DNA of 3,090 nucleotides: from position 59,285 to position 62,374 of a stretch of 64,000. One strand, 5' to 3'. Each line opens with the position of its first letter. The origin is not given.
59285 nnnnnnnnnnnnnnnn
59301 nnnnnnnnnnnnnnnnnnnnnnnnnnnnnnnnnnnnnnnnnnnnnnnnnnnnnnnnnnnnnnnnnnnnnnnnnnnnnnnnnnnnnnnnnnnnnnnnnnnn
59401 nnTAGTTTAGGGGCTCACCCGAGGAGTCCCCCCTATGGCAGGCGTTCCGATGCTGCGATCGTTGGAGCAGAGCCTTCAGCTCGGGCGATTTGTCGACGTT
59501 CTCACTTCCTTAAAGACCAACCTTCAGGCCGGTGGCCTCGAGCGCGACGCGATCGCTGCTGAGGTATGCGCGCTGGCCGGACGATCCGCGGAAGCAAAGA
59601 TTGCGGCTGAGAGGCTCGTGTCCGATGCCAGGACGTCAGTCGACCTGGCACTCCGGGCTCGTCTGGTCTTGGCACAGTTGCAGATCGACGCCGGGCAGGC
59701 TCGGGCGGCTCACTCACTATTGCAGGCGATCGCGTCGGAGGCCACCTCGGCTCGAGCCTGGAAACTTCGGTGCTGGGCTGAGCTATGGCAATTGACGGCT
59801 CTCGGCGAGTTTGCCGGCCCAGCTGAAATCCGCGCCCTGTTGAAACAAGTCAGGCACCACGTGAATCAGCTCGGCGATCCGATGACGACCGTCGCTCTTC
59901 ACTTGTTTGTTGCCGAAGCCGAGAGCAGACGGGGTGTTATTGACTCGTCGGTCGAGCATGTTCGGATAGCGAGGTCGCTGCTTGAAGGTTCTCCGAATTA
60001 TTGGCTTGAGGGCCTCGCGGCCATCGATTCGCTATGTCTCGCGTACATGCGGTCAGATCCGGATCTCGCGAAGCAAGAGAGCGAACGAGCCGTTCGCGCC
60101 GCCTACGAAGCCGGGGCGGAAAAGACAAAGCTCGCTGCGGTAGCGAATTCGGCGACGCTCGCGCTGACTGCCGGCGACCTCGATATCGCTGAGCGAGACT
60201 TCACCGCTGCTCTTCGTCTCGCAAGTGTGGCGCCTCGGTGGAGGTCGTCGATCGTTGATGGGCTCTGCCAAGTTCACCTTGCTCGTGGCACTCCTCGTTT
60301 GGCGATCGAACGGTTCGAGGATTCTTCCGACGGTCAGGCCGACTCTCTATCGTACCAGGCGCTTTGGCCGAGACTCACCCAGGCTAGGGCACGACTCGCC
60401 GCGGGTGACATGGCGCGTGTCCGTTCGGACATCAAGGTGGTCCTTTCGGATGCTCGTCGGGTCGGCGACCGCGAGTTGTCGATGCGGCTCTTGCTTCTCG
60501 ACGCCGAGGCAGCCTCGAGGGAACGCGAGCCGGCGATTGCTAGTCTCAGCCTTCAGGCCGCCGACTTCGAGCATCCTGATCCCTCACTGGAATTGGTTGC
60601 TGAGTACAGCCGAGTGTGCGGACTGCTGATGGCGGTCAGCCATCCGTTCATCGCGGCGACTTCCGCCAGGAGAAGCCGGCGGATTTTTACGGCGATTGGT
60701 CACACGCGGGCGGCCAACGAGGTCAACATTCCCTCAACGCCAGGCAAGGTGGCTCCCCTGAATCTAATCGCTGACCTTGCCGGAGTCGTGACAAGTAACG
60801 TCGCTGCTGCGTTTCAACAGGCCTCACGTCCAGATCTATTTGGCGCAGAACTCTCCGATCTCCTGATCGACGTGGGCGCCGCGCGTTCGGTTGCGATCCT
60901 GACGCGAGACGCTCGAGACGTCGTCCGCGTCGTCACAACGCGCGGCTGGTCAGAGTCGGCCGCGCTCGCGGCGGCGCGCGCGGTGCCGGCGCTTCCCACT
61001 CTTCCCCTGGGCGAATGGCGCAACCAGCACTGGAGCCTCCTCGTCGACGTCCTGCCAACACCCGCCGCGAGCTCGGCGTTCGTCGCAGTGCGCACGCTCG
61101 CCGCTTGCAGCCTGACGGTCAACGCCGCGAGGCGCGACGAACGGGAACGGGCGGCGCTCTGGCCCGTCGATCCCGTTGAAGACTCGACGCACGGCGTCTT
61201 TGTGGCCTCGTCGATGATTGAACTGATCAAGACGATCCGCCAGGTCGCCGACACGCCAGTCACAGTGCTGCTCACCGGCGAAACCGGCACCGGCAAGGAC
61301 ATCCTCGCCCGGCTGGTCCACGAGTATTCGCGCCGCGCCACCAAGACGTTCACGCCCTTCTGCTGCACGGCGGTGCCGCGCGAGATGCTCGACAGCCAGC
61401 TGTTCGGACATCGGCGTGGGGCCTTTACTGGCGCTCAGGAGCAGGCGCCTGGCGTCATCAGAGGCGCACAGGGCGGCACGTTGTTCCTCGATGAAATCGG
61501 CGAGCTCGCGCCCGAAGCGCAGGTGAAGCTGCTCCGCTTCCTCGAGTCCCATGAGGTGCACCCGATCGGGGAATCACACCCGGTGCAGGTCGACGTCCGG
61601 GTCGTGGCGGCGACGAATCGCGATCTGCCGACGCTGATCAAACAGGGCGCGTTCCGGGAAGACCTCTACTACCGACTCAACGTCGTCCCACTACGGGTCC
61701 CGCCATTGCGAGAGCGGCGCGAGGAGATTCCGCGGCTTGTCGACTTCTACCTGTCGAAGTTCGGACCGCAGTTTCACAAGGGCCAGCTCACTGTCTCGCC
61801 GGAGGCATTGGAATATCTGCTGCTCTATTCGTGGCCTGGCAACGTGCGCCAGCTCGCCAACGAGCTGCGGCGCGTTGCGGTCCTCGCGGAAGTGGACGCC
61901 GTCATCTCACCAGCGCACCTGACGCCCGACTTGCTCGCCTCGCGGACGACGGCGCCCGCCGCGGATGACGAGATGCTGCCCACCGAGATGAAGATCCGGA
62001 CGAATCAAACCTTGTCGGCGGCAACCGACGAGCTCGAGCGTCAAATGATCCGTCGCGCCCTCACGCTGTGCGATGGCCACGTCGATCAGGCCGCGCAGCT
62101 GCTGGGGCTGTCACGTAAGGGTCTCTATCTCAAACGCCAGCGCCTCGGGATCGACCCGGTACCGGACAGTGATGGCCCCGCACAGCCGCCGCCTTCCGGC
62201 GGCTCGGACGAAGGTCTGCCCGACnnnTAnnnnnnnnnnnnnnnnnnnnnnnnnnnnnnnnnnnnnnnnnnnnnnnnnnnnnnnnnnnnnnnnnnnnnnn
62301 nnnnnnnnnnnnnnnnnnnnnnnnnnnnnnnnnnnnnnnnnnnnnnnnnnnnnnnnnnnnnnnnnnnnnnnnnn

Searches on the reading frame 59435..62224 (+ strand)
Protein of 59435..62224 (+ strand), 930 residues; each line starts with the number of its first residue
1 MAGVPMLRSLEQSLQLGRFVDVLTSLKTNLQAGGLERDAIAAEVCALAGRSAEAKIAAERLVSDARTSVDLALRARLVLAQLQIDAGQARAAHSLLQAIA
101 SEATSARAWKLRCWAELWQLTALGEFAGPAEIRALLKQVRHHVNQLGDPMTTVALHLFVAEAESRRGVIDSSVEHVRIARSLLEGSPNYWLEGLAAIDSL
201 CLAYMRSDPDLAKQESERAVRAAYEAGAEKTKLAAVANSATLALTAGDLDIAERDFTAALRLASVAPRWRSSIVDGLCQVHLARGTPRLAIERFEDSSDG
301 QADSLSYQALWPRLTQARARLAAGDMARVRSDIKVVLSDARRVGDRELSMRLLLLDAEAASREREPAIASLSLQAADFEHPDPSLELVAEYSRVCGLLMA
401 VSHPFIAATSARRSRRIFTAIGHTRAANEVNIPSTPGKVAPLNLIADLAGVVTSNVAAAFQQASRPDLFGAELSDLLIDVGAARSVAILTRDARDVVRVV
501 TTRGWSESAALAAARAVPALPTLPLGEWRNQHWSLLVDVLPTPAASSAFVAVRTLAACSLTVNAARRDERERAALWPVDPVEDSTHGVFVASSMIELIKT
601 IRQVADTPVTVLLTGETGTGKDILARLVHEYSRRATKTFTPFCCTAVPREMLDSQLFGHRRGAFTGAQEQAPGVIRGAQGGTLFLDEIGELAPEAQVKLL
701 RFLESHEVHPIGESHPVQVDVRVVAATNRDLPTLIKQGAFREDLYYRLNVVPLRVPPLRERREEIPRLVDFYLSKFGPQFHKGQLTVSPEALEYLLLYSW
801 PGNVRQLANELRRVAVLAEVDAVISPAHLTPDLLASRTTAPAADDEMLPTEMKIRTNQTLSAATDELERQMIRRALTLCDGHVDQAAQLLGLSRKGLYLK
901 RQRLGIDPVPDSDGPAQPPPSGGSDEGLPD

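Call 68: search_protein_families(library=pfam, proteins=[window:59435-62224:+], max_evalue=0.00001)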
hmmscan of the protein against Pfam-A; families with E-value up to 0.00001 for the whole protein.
window:59435-62224:+ (930 aa): 5 families
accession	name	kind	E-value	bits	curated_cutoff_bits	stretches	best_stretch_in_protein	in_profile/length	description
PF00158.32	Sigma54_activat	-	1.8e-63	213.7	20.2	1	592-753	6-167/168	Sigma-54 interaction domain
PF25601.1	AAA_lid_14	-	4.5e-20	71.7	27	1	759-843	1-84/87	AAA+ ATPase lid domain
PF14532.12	Sigma54_activ_2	-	7.6e-20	72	25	1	592-758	5-138/138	Sigma-54 interaction domain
PF02954.25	HTH_8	-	1.2e-10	41.4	22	1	866-903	4-41/42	Bacterial regulatory protein, Fis family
PF07728.20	AAA_5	-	1.5e-09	38.4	22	1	611-729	2-123/139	AAA domain (dynein-related subfamily)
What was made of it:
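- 59435..62227 (+): σ54 enhancer-binding protein (Sigma54_activat, AAA_lid_14, HTH_8). Pfam 1.8e-63 (call 68).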
